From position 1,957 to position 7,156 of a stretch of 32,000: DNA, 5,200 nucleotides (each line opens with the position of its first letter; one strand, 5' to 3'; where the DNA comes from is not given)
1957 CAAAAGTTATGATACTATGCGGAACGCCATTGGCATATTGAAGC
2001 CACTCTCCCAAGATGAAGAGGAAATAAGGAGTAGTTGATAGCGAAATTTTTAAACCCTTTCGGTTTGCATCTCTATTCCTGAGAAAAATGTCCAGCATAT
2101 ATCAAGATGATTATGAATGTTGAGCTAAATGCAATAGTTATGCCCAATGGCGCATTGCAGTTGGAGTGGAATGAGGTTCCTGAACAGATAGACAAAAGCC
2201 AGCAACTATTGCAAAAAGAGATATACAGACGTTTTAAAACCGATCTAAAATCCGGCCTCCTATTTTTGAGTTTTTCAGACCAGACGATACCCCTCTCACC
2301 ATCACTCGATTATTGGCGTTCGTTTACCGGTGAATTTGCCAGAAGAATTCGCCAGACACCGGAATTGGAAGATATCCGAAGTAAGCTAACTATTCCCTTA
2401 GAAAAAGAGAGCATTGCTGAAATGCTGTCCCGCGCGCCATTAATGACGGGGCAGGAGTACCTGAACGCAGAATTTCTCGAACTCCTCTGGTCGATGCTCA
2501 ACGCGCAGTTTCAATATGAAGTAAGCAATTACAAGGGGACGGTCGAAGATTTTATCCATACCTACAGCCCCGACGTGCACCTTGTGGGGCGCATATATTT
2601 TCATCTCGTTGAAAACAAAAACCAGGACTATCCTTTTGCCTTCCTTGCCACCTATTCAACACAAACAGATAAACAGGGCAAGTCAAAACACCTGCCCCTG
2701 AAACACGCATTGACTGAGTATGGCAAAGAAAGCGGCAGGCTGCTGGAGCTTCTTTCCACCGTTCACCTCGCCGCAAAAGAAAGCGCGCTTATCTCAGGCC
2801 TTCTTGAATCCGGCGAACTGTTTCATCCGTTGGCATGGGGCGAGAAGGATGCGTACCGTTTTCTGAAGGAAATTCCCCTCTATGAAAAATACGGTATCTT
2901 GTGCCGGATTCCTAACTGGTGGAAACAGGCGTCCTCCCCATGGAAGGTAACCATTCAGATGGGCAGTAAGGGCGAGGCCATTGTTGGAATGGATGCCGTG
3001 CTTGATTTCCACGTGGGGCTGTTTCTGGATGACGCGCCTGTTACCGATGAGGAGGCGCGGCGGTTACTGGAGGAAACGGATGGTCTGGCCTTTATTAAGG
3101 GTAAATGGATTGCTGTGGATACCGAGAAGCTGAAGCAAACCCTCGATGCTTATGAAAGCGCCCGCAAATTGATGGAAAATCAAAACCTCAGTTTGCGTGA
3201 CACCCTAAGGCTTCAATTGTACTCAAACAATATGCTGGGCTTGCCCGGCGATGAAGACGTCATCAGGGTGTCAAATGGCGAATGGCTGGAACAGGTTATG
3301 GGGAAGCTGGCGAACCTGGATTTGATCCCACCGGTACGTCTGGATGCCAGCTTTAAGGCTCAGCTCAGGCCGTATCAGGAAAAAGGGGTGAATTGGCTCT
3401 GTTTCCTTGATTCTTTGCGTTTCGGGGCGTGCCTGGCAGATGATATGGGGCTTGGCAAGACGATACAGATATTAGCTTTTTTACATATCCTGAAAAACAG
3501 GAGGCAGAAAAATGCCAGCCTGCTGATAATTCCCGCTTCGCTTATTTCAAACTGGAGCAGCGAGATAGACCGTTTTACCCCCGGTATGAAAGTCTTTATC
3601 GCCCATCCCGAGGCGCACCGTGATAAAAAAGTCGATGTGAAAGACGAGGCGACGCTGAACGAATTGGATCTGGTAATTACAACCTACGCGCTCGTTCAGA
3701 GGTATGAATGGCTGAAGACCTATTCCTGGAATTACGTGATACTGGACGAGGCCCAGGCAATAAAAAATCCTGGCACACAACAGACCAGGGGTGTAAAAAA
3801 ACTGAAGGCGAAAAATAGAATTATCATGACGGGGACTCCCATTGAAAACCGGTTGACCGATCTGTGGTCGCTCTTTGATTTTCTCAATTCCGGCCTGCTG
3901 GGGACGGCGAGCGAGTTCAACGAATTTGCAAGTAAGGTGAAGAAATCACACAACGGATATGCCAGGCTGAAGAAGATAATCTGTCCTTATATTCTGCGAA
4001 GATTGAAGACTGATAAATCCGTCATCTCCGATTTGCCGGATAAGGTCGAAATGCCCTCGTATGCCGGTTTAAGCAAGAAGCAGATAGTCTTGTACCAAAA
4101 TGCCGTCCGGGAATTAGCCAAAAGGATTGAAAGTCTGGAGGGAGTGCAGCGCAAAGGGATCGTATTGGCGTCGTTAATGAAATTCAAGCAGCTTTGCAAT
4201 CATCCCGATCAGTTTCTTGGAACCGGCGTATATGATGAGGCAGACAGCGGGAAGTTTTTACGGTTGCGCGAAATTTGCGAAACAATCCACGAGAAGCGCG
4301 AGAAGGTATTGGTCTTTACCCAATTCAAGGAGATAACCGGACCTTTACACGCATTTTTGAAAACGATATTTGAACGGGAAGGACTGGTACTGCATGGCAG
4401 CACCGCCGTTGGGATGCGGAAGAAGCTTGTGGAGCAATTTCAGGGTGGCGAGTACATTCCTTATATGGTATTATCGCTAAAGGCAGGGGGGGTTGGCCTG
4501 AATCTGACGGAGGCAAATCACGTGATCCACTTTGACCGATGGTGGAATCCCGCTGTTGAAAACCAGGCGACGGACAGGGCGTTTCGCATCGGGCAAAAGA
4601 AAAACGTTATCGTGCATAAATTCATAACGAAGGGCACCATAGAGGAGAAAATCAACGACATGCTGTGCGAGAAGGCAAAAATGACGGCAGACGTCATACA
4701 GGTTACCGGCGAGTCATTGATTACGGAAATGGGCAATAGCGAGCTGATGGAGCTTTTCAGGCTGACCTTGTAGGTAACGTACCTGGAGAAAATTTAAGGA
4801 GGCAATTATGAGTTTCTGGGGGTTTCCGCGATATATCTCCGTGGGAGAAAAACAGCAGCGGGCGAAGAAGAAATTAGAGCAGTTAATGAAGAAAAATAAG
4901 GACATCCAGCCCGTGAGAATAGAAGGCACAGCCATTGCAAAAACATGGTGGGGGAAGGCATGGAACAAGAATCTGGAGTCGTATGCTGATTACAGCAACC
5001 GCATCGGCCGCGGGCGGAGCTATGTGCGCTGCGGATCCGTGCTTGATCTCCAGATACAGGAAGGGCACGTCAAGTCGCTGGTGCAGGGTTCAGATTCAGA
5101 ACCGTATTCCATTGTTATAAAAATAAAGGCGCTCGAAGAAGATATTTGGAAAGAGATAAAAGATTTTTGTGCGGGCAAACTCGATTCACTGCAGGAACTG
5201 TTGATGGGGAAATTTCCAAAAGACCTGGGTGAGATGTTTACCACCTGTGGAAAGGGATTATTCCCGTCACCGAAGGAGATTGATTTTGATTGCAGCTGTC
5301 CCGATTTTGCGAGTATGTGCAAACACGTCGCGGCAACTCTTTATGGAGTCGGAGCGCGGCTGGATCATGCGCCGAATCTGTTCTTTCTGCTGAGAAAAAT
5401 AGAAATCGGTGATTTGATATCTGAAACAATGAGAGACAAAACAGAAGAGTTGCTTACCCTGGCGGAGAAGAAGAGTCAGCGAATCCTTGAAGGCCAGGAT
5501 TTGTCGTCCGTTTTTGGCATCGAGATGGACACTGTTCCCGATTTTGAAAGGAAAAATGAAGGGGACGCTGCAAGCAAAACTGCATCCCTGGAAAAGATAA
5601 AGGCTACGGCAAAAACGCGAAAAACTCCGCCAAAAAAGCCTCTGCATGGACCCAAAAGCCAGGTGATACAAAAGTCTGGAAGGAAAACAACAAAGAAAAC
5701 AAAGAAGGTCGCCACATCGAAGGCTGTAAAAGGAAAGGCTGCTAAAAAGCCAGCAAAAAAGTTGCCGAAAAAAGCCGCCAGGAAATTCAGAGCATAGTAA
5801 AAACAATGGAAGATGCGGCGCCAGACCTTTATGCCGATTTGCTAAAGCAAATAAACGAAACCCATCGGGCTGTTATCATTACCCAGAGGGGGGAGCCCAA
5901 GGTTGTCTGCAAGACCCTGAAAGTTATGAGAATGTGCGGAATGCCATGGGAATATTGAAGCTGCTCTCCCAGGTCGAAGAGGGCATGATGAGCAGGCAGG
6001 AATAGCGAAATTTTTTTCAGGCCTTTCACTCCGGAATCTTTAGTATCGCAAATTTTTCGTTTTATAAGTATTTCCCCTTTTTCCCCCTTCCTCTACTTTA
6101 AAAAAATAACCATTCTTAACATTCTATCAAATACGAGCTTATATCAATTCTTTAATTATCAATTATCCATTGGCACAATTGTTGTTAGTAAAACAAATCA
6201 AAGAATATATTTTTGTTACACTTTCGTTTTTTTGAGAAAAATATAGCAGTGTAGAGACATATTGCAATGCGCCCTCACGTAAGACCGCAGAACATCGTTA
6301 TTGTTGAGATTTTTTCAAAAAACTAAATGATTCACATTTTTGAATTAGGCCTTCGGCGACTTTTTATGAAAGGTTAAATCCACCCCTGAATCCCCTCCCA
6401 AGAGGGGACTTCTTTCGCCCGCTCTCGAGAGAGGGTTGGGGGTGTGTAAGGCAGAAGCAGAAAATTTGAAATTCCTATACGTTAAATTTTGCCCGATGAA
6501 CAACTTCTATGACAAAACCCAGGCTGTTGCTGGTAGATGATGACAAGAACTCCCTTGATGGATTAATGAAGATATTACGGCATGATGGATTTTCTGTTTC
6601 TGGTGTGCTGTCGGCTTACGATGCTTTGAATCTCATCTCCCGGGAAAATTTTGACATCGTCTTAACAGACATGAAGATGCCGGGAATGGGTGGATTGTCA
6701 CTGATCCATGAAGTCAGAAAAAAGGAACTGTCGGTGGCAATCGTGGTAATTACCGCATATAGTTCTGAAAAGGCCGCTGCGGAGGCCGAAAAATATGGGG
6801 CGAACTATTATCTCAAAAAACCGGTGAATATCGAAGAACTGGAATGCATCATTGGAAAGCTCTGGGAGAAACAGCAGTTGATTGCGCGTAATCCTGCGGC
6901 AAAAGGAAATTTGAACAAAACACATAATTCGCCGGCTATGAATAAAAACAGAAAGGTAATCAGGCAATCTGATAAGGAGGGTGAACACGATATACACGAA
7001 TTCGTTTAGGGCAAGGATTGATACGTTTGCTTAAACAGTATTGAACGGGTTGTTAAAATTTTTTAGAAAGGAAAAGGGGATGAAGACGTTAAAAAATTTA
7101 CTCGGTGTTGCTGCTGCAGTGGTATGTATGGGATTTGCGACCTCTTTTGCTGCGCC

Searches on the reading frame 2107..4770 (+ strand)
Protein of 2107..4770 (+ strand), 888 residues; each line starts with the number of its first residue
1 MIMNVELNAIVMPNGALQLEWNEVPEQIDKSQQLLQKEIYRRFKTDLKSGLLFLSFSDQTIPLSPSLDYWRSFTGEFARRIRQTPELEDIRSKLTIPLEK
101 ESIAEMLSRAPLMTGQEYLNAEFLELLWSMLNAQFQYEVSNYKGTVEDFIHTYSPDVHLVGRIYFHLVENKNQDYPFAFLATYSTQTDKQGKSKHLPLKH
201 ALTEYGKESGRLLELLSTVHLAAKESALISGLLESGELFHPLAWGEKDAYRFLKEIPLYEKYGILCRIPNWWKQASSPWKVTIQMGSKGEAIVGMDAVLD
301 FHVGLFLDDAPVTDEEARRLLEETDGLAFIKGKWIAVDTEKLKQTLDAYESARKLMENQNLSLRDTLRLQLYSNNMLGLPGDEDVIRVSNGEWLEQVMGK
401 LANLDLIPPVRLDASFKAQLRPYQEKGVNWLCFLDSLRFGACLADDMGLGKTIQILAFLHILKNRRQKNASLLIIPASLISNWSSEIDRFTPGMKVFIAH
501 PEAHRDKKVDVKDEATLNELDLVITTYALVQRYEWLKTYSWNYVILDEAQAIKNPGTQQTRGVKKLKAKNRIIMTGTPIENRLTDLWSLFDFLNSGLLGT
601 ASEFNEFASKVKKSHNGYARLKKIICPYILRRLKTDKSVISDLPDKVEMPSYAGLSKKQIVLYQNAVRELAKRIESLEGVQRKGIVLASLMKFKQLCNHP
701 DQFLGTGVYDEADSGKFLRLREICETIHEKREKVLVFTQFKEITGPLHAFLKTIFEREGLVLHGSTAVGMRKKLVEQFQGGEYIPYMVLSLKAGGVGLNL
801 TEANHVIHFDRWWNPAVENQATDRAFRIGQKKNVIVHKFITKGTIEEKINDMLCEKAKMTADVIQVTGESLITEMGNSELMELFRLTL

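Call 9: search_protein_families(library=pfam, proteins=[window:2107-4770:+], max_evalue=0.001)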
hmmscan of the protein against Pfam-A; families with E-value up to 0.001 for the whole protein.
window:2107-4770:+ (888 aa): 4 families
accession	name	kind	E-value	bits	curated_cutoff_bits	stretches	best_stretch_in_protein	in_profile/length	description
PF00176.29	SNF2-rel_dom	-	4.3e-67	226.7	24.9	1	423-701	1-289/290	SNF2-related domain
PF12419.13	DUF3670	-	4.4e-28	98.1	27.6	1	239-370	3-135/136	SNF2 Helicase protein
PF00271.37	Helicase_C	-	2.9e-19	69.8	23.5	1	721-829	4-110/110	Helicase conserved C-terminal domain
PF04851.21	ResIII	-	2.1e-08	34.7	22.5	1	418-579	2-163/164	Type III restriction enzyme, res subunit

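Call 38: search_protein_families(library=padloc, proteins=[window:2107-4770:+], max_evalue=0.01)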
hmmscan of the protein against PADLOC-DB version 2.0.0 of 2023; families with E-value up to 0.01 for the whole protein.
window:2107-4770:+ (888 aa): 39 families (the best 25 are shown)
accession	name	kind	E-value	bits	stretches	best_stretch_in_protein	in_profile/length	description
PDLC00633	ZorD1|ZorD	-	2.3e-126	421.1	1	312-875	342-896/908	"SWI2/SNF2 helicase, Mrr-like nuclease"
PDLC02842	DpdE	-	5.8e-117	389.9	1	330-864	615-1151/1176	DpdE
PDLC00632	ZorD1|ZorD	-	5.2e-105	350.5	1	417-875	591-1091/1101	"SWI2/SNF2 helicase, Mrr-like nuclease"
PDLC00631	ZorD1|ZorD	-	4.5e-103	343.9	1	419-863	441-909/1071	"SWI2/SNF2 helicase, Mrr-like nuclease"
PDLC00629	ZorD1|ZorD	-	3.1e-99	331.3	1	398-838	461-923/1012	"SWI2/SNF2 helicase, Mrr-like nuclease"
PDLC00634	ZorD1|ZorD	-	6.2e-96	320.3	1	407-838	482-935/1208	"SWI2/SNF2 helicase, Mrr-like nuclease"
PDLC02845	DpdE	-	5e-92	307.5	1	415-863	839-1272/1293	DpdE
PDLC02850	DpdE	-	2.3e-89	298.7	1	411-867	796-1245/1282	DpdE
PDLC02849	DpdE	-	2.7e-82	275.3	1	412-887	393-854/857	DpdE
PDLC00628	ZorD1|ZorD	-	4.6e-82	274.3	1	410-841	503-944/1171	"SWI2/SNF2 helicase, Mrr-like nuclease"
PDLC02851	DpdE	-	6.3e-73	244.1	1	291-879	475-1049/1055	DpdE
PDLC00627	ZorD1|ZorD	-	3.2e-70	235.3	2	521-838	608-959/1006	"SWI2/SNF2 helicase, Mrr-like nuclease"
PDLC02854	DpdE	-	5.3e-69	231.1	1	412-867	572-1065/1083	DpdE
PDLC02848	DpdE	-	5.8e-54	181.4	1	411-741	348-673/856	DpdE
PDLC00630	ZorD1|ZorD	-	1.1e-48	164.4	2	521-837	269-616/817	"SWI2/SNF2 helicase, Mrr-like nuclease"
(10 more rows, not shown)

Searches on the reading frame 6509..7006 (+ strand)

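Call 40: search_protein_families(library=pfam, proteins=[window:6509-7006:+], max_evalue=0.01)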
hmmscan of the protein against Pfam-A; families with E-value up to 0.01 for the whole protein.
window:6509-7006:+ (166 aa): 1 family
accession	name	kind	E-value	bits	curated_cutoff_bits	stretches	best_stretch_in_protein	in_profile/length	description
PF00072.30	Response_reg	-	1.3e-26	93.4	30.2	1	7-112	2-107/111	Response regulator receiver domain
